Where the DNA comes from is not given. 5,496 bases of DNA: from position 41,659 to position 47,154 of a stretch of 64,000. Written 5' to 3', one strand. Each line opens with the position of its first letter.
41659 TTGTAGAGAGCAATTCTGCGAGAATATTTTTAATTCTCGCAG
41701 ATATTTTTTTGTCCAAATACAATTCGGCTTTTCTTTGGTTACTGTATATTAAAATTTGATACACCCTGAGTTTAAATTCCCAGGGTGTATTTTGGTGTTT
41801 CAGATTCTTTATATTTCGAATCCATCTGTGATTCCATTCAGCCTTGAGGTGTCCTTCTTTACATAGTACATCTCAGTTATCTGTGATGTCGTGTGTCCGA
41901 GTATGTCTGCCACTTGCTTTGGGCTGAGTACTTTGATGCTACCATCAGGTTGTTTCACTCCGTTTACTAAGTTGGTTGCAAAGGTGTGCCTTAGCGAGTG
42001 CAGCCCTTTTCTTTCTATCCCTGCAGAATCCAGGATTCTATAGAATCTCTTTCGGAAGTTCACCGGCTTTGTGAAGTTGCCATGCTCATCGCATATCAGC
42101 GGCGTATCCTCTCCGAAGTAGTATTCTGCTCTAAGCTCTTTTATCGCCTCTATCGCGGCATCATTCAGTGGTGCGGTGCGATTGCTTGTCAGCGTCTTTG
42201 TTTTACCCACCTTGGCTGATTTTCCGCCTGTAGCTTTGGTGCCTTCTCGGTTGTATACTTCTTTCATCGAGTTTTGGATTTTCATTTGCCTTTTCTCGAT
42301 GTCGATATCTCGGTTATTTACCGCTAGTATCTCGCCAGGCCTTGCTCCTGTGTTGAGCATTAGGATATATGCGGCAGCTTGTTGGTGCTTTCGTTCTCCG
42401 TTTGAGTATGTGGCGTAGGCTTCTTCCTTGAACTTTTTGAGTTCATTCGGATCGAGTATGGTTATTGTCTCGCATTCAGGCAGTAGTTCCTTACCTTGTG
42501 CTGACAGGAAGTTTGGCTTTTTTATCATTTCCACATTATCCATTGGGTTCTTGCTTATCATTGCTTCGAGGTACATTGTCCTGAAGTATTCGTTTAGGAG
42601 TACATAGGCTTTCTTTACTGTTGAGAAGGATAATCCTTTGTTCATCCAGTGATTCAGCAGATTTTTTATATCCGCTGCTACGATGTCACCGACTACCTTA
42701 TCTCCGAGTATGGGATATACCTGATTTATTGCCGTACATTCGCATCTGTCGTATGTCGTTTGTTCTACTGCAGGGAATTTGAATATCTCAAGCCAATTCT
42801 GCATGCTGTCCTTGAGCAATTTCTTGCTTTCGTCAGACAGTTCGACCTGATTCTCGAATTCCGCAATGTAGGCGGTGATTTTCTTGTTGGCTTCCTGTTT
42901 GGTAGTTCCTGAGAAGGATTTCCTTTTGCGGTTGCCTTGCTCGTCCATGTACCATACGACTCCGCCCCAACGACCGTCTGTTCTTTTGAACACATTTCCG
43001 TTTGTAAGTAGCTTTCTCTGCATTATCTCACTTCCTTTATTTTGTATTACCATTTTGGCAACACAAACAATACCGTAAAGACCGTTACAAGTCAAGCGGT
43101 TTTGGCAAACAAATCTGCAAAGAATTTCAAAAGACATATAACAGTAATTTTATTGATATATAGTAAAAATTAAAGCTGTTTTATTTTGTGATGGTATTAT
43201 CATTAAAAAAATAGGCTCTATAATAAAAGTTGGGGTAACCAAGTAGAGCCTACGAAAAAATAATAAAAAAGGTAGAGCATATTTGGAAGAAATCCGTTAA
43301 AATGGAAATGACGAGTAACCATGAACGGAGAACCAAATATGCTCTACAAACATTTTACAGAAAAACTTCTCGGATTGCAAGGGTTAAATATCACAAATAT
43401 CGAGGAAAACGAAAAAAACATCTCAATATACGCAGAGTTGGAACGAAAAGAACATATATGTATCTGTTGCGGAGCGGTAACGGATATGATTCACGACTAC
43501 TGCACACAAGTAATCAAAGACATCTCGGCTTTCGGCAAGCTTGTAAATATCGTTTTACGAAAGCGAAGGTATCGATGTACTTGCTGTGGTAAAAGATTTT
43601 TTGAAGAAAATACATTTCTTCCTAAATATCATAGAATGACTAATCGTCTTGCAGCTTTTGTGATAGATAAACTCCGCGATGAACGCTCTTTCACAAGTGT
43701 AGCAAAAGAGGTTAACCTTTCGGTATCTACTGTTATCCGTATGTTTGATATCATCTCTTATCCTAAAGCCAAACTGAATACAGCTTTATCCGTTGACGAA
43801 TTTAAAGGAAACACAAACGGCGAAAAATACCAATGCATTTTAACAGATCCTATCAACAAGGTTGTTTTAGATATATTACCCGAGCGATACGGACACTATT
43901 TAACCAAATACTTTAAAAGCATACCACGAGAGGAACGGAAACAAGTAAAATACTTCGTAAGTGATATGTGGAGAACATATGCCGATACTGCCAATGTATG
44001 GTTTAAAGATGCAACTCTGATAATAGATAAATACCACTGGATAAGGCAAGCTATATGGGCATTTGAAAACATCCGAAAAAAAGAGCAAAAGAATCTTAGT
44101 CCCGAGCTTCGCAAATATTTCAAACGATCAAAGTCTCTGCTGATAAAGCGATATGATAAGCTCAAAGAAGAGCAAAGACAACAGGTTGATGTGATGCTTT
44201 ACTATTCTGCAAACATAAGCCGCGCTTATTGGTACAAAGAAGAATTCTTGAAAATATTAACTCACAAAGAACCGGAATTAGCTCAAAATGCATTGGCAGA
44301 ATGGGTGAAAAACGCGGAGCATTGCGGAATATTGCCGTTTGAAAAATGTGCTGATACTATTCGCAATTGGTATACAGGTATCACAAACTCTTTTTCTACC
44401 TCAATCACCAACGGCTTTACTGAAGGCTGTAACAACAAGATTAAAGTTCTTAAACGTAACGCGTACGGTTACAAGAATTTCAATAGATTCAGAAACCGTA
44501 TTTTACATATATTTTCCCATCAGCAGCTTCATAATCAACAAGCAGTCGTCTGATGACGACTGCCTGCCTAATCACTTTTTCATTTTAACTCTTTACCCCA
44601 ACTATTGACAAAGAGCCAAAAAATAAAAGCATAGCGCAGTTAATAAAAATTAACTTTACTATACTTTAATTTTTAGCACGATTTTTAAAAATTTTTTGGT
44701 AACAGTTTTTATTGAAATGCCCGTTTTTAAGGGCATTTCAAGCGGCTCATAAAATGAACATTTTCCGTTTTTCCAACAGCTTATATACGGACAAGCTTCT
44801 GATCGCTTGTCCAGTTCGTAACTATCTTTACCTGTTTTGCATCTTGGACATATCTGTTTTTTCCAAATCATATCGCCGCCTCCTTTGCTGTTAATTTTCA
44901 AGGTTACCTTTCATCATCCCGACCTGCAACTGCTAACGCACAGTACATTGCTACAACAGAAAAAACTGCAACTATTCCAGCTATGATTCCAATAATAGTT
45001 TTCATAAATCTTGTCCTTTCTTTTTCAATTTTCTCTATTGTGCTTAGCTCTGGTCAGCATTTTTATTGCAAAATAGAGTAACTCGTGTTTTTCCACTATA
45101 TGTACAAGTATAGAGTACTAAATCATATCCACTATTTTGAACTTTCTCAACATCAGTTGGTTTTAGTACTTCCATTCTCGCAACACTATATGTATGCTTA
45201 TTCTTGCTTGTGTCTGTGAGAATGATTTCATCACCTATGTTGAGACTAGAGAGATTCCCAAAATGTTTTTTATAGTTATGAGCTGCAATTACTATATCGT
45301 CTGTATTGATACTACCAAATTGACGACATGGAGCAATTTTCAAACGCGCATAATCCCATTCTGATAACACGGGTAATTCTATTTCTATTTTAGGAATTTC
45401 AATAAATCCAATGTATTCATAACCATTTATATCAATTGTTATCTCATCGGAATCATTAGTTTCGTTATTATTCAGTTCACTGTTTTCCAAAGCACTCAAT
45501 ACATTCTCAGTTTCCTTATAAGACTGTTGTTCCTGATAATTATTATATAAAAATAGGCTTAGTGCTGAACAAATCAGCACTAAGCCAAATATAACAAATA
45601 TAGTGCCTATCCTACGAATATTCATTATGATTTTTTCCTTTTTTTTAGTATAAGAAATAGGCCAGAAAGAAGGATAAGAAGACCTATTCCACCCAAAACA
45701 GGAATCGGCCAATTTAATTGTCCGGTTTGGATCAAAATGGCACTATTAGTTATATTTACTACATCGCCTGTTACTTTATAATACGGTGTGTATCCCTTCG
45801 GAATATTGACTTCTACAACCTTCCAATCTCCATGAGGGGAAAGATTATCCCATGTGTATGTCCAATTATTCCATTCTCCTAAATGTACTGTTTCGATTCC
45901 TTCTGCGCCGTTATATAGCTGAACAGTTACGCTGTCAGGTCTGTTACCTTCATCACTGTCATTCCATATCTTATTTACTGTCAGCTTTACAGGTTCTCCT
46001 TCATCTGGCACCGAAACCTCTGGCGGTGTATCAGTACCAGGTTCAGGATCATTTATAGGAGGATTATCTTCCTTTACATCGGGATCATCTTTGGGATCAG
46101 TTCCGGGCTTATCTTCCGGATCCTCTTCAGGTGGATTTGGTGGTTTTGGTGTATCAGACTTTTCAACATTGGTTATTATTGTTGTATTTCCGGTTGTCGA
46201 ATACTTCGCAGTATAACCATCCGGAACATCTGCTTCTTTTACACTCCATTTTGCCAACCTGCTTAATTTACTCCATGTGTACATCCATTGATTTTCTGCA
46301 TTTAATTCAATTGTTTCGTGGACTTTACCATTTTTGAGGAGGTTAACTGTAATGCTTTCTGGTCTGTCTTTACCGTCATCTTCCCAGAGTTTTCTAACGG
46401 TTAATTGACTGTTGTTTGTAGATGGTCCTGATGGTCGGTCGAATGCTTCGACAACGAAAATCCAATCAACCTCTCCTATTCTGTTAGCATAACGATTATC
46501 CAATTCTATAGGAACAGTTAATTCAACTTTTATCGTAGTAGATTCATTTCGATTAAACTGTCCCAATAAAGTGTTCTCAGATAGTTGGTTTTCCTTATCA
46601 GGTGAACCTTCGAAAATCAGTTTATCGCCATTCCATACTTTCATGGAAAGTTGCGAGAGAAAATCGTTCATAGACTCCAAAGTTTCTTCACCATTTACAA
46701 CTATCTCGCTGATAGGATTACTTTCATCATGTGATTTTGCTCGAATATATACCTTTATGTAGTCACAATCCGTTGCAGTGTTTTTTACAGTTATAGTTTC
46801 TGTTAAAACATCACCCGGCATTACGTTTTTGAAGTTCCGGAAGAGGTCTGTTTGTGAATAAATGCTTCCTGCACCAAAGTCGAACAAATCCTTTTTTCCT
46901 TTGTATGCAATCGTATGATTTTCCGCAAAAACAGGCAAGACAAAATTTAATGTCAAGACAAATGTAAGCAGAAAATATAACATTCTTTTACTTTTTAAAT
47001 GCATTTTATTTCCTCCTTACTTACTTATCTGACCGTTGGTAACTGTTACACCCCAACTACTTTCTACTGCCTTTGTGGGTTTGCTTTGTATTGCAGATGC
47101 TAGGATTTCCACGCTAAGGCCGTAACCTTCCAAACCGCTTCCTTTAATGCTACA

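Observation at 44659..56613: Hybrid TasA-fibre / sortase operon: SipW, five TasA-like paralogs, a 1453-aa adhesin-like protein, a TasA-CnaB chimera with LIQTG sorting signal, and a sortase, under a TetR regulator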

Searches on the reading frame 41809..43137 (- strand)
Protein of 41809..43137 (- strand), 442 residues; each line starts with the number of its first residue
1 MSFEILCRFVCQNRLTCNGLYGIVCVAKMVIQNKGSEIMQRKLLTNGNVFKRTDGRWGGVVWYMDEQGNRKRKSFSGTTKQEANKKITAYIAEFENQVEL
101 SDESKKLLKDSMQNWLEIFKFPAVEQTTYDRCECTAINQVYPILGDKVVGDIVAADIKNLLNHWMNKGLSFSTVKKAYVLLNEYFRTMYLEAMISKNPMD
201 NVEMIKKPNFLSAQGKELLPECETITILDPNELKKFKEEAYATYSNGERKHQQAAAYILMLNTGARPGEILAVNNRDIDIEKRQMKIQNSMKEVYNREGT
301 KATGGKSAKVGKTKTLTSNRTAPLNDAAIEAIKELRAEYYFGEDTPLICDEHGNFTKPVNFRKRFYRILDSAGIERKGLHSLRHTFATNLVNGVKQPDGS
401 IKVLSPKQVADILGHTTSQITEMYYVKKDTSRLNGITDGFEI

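Call 51: search_protein_families(library=pfam, proteins=[window:41809-43137:-], max_evalue=0.001)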
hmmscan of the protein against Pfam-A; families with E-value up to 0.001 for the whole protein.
window:41809-43137:- (442 aa): 2 families
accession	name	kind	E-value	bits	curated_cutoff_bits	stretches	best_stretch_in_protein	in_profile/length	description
PF00589.27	Phage_integrase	-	3.6e-19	69.6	27.1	1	245-429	16-169/172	Phage integrase family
PF14659.12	Phage_int_SAM_3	-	0.00026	21.6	22.6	1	108-165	2-58/58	Phage integrase, N-terminal SAM-like domain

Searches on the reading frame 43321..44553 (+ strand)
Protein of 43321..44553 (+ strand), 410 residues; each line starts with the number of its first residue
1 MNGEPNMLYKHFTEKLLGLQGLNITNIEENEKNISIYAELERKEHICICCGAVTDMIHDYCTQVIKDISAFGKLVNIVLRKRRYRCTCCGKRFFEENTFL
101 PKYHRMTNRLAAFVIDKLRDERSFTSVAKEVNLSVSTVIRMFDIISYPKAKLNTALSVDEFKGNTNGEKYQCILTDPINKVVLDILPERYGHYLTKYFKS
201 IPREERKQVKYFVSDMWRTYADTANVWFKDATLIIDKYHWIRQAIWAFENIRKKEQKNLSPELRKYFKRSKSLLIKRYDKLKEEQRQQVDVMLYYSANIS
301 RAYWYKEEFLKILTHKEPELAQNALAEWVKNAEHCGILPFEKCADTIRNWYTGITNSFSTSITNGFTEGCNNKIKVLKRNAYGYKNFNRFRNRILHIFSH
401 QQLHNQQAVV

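Call 51: search_protein_families(library=pfam, proteins=[window:43321-44553:+], max_evalue=0.001)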
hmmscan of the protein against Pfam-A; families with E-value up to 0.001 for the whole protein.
window:43321-44553:+ (410 aa): 3 families
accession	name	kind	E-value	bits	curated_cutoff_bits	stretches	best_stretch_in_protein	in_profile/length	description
PF01610.23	DDE_Tnp_ISL3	-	2.5e-72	244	23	1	156-394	1-240/240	Transposase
PF13542.12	HTH_Tnp_ISL3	-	3.2e-13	49.4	27.4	1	95-143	1-48/51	Helix-turn-helix domain of transposase family ISL3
PF14690.11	Zn_ribbon_ISL3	-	7e-09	36.4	25.5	1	44-89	2-47/47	zinc-finger of transposase IS204/IS1001/IS1096/IS1165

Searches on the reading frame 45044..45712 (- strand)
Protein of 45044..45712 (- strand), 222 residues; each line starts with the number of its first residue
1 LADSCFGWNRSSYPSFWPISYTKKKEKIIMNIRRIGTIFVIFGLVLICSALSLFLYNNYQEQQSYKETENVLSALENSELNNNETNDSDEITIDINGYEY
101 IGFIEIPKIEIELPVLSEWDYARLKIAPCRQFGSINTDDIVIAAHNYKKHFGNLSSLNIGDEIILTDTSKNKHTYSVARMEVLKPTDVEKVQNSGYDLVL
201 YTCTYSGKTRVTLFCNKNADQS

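Call 3: search_protein_families(library=pfam, proteins=[window:45044-45712:-], max_evalue=0.01)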
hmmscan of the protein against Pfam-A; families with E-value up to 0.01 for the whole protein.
window:45044-45712:- (222 aa): 1 family
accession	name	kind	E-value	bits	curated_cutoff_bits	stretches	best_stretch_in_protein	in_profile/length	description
PF04203.18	Sortase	-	1.5e-16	60.7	26.6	1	104-213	1-120/125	Sortase domain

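Call 5: search_protein_families(library=ncbifam, proteins=[window:45044-45712:-], max_evalue=0.01)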
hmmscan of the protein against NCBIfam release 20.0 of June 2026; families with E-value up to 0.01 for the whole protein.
window:45044-45712:- (222 aa): 7 families
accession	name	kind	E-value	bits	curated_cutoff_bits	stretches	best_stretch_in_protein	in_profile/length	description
NF033745.1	class_C_sortase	subfamily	4.9e-14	52.6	160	1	62-204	58-205/220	class C sortase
TIGR01076.1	sortase_fam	subfamily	1.5e-12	47.5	39.35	1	102-205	1-113/136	sortase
NF058671.1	sortase_SrtD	exception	5.6e-12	45.7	140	1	36-203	2-168/187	class D sortase, LPxTATN-specific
NF033747.1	class_E_sortase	subfamily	1e-08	35.3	160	1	33-192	2-169/211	class E sortase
NF033746.1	class_D_sortase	subfamily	5.4e-07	29.5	165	1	98-203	7-114/135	class D sortase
TIGR03784.1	marine_sortase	equivalog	2.1e-06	27.5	158.25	1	137-203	90-156/174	class GN sortase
TIGR03064.1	sortase_srtB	equivalog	0.00039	19.8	153.75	1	32-116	4-88/235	class B sortase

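Call 48: search_solved_structures(query=window:45044-45628:-, max_evalue=0.001, show_alignments=1)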
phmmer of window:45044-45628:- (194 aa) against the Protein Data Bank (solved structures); distinct sequences matched with E-value up to 0.001: 6.
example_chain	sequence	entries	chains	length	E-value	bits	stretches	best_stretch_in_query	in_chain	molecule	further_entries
2kw8_A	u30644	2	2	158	1e-07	35.1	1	66-176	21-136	LPXTG-site transpeptidase family protein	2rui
3re9_A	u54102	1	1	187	0.00012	25.1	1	67-176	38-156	Sortase-like protein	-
24rr_A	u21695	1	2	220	0.00015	24.8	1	72-176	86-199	Ebp pilus assembly class C sortase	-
2w1j_A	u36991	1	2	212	0.00024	24.1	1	68-176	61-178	PUTATIVE SORTASE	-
4d7w_A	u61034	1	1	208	0.00028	23.9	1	60-180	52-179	SORTASE FAMILY PROTEIN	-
4tqx_A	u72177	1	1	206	0.00036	23.6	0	71-185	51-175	Sortase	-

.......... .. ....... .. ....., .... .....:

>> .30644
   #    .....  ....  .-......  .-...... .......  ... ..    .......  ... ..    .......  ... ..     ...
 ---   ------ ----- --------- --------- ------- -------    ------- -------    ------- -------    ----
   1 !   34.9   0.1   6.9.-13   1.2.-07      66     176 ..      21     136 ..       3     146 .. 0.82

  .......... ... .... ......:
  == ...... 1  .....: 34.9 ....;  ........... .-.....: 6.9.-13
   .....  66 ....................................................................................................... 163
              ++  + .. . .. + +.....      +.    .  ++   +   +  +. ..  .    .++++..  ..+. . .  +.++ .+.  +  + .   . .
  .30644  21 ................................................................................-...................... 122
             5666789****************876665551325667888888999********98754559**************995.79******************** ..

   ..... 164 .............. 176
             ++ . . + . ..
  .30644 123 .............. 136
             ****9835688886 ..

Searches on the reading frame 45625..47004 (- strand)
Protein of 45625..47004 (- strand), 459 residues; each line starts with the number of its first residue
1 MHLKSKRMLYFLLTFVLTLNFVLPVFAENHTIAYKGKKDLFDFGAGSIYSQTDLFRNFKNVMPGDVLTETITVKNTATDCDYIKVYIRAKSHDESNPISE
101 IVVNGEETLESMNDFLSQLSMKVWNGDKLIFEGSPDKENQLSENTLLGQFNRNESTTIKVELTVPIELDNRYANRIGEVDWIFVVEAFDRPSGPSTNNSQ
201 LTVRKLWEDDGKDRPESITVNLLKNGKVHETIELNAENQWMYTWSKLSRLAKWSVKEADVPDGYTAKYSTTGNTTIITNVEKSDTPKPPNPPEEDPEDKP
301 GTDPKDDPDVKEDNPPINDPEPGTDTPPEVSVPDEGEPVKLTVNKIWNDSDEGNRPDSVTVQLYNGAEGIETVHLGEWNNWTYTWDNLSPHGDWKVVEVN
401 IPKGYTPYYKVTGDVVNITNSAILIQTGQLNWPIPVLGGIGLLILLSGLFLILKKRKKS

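Call 3: search_protein_families(library=pfam, proteins=[window:45625-47004:-], max_evalue=0.01)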
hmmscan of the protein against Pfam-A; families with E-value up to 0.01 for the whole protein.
window:45625-47004:- (459 aa): 2 families
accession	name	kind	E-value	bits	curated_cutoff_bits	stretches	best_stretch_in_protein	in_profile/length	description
PF05738.19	Cna_B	-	7.1e-30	103.7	22.3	2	202-279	2-86/87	Cna protein B-type domain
PF17802.7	SpaA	-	0.0059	17.2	23.1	0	383-406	44-66/91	Prealbumin-like fold domain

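Call 5: search_protein_families(library=ncbifam, proteins=[window:45625-47004:-], max_evalue=0.01)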
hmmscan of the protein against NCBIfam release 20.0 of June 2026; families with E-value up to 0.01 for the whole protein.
window:45625-47004:- (459 aa): 1 family
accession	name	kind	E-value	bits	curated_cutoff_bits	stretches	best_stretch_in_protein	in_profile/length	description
TIGR01167.1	LPXTG_anchor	domain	0.00039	21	15.9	1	426-458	4-34/34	LPXTG cell wall anchor domain-containing protein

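Call 61: find_encoding_contigs(protein=window:45625-47004:-, flank=10000, max_places=4)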
Protein window:45625-47004:- (459 aa): no gene with exactly this product is on record in the collection.
